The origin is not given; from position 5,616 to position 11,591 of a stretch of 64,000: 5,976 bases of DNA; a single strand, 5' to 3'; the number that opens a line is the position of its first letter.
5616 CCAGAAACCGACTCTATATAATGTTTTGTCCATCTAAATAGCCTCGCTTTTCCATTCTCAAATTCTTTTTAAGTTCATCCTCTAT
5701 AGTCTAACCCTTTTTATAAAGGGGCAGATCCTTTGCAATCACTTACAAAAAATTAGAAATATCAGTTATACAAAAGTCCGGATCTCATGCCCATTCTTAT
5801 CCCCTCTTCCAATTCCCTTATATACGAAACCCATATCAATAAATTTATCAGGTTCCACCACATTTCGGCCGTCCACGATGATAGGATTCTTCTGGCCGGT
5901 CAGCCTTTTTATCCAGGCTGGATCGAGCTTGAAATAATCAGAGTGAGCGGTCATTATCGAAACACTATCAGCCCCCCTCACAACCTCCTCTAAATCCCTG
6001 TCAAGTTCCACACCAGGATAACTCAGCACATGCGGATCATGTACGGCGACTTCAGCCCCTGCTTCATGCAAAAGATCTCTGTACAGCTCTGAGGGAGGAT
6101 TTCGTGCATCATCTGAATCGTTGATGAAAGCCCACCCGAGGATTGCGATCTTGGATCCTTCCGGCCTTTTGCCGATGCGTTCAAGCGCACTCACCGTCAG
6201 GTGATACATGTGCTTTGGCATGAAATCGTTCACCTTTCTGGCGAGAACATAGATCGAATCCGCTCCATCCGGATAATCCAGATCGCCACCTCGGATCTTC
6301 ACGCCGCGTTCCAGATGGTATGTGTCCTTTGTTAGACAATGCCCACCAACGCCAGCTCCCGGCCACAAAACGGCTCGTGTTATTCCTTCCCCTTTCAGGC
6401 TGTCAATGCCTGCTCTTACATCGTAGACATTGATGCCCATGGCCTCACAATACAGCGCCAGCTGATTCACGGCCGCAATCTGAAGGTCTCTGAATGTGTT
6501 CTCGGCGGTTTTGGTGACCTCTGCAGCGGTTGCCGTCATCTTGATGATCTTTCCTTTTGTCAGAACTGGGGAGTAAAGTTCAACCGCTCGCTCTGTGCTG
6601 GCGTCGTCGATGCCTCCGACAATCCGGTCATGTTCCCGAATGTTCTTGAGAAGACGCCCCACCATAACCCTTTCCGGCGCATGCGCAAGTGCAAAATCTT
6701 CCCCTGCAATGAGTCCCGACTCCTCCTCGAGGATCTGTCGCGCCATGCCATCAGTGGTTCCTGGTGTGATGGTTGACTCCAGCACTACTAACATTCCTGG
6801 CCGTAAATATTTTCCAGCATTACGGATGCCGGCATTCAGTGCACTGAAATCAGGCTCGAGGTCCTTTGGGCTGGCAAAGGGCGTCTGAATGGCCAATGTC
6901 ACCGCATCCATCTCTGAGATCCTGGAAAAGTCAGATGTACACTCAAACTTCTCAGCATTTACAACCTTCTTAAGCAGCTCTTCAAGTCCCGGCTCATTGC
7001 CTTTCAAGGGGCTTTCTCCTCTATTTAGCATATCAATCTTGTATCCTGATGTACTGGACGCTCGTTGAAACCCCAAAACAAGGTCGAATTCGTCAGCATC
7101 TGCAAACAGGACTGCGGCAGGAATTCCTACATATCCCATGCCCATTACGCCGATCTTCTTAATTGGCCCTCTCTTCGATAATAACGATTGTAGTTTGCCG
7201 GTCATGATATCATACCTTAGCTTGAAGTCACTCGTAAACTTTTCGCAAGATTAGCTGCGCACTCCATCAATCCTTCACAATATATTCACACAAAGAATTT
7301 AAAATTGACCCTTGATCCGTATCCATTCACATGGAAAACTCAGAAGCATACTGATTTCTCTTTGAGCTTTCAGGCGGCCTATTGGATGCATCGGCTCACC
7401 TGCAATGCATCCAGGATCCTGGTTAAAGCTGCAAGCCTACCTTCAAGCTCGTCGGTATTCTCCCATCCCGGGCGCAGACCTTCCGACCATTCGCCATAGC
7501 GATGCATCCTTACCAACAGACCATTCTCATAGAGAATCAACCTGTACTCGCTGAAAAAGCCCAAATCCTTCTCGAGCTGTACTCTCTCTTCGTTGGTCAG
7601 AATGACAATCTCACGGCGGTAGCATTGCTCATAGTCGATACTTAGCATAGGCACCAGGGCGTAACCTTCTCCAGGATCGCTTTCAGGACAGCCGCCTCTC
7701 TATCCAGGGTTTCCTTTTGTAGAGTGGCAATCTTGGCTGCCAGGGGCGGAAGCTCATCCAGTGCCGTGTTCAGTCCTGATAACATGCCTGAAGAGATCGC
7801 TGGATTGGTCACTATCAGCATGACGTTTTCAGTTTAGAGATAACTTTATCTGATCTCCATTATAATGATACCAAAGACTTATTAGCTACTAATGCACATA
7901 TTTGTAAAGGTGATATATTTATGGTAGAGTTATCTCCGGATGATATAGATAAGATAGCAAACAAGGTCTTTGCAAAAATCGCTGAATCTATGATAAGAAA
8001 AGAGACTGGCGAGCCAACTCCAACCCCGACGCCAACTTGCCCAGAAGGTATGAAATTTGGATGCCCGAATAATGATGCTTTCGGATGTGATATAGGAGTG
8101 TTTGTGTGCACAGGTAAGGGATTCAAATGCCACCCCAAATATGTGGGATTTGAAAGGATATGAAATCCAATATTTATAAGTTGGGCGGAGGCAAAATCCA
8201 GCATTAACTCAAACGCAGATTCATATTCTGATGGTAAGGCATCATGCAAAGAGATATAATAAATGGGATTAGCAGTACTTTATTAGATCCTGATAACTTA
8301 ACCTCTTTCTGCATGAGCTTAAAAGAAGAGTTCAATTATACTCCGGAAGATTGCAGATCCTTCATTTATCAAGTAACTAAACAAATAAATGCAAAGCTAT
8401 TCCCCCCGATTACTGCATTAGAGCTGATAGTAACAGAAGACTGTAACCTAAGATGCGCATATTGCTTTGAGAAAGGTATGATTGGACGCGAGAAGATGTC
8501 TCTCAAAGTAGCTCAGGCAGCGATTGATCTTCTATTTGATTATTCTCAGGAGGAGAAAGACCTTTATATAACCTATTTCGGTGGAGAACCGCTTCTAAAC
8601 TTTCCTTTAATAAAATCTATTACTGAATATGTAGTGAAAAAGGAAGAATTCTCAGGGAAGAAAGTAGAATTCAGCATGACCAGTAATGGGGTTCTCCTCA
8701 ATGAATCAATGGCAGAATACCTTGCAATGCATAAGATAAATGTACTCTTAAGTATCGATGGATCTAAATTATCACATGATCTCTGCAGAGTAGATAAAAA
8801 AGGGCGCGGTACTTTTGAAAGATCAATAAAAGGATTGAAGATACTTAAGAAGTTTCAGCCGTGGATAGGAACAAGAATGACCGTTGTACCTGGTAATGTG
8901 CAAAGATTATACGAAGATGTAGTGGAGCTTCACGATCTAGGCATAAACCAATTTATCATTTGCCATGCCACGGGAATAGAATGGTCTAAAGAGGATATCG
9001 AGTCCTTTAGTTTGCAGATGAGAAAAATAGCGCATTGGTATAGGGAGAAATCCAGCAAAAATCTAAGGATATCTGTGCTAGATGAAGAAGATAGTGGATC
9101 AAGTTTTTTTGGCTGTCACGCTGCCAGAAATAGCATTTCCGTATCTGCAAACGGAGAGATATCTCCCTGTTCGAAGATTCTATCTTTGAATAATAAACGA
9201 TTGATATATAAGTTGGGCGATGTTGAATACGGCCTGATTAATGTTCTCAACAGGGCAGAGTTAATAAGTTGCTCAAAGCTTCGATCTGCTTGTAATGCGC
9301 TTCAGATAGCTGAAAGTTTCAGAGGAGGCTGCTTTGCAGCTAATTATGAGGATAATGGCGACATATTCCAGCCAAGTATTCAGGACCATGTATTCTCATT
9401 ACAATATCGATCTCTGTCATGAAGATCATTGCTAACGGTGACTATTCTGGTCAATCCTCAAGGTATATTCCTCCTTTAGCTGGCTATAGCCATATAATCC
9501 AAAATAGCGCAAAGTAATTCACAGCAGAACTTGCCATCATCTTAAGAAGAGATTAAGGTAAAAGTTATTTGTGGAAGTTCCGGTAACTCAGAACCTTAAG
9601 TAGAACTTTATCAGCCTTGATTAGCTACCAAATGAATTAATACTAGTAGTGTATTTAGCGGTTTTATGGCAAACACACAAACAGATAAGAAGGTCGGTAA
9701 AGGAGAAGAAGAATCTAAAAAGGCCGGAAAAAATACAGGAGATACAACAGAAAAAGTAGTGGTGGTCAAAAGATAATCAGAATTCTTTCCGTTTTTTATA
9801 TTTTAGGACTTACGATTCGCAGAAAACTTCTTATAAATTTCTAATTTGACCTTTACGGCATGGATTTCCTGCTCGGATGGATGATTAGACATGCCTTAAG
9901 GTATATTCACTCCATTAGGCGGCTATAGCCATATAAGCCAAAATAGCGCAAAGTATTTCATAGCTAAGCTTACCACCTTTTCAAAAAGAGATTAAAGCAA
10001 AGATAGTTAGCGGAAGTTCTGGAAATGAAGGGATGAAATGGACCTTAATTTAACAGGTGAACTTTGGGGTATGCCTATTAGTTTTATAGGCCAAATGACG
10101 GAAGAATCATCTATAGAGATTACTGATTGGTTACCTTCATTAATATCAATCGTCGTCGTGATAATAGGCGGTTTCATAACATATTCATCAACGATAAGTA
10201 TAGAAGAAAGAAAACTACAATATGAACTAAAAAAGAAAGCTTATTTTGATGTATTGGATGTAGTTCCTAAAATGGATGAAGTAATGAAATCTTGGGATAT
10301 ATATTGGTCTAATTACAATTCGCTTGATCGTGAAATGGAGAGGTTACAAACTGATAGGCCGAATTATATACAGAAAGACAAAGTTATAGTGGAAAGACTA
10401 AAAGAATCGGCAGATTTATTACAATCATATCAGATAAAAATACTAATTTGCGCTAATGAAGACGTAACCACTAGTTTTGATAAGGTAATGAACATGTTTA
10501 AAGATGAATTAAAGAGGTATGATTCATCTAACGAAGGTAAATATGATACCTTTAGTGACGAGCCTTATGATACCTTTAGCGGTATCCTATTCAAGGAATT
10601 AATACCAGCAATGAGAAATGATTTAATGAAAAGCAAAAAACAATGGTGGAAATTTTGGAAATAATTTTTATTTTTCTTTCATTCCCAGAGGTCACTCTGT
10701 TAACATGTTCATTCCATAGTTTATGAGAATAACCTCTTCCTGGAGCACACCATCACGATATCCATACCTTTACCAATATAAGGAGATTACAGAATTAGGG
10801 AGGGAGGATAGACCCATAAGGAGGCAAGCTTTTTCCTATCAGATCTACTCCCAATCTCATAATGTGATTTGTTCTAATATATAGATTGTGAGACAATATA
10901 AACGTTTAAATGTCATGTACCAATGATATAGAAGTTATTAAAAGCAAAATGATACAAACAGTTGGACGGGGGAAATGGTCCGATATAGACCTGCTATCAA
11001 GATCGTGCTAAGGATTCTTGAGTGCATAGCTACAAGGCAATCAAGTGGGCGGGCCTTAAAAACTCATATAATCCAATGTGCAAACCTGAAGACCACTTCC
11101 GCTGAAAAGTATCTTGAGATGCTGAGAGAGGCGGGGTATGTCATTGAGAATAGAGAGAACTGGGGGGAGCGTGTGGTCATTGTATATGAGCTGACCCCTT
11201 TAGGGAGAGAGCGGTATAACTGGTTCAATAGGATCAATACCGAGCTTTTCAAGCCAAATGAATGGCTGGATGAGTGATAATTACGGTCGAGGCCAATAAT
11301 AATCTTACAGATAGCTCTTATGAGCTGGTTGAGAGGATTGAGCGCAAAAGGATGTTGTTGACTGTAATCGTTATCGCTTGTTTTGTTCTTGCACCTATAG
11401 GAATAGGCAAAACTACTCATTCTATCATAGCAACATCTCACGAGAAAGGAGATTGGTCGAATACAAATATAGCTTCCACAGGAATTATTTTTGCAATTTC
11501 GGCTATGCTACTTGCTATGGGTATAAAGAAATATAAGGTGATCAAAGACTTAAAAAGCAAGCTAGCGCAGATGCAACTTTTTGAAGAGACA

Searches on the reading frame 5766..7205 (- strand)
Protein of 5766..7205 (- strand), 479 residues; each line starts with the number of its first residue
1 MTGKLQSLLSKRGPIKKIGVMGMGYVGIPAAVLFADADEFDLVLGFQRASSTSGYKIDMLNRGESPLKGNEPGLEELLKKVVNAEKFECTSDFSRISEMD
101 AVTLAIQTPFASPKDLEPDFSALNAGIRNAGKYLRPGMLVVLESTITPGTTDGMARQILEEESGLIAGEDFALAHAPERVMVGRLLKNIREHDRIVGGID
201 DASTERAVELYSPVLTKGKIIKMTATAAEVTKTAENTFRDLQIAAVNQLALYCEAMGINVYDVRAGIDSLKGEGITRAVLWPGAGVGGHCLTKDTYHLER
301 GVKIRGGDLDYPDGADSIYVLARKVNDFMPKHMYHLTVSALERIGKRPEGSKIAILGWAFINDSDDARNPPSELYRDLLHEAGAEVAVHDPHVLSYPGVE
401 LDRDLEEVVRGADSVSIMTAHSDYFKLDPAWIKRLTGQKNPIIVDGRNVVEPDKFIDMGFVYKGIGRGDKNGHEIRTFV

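Call 13: search_protein_families(library=pfam, proteins=[window:5766-7205:-], max_evalue=0.01)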
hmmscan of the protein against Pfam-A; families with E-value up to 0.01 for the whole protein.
window:5766-7205:- (479 aa): 3 families
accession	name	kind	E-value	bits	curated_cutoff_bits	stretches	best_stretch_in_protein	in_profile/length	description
PF03721.20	UDPG_MGDP_dh_N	-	2e-35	122.5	27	1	16-207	1-183/187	UDP-glucose/GDP-mannose dehydrogenase family, NAD binding domain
PF00984.24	UDPG_MGDP_dh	-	1e-20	74.1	25.4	1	227-306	2-79/94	UDP-glucose/GDP-mannose dehydrogenase family, central domain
PF03720.21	UDPG_MGDP_dh_C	-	4e-20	72.6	30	1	354-452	1-103/103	UDP-glucose/GDP-mannose dehydrogenase family, UDP binding domain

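Call 14: find_encoding_contigs(protein=window:5766-7205:-, flank=3000, max_places=4)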
Protein window:5766-7205:- (479 aa): no gene with exactly this product is on record in the collection.

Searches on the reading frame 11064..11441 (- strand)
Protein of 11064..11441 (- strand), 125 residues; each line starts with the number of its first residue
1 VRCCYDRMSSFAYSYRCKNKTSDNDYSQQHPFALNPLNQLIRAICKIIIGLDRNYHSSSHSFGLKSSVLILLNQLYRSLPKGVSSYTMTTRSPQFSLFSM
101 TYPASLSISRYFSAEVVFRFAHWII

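Call 64: search_protein_families(library=pfam, proteins=[window:11064-11441:-], max_evalue=1)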
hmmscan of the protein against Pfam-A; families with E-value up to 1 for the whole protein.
window:11064-11441:- (125 aa): 1 family
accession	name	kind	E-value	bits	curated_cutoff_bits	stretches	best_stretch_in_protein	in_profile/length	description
PF10225.14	NEMP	-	0.034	14.2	28.7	1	55-101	37-83/249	NEMP family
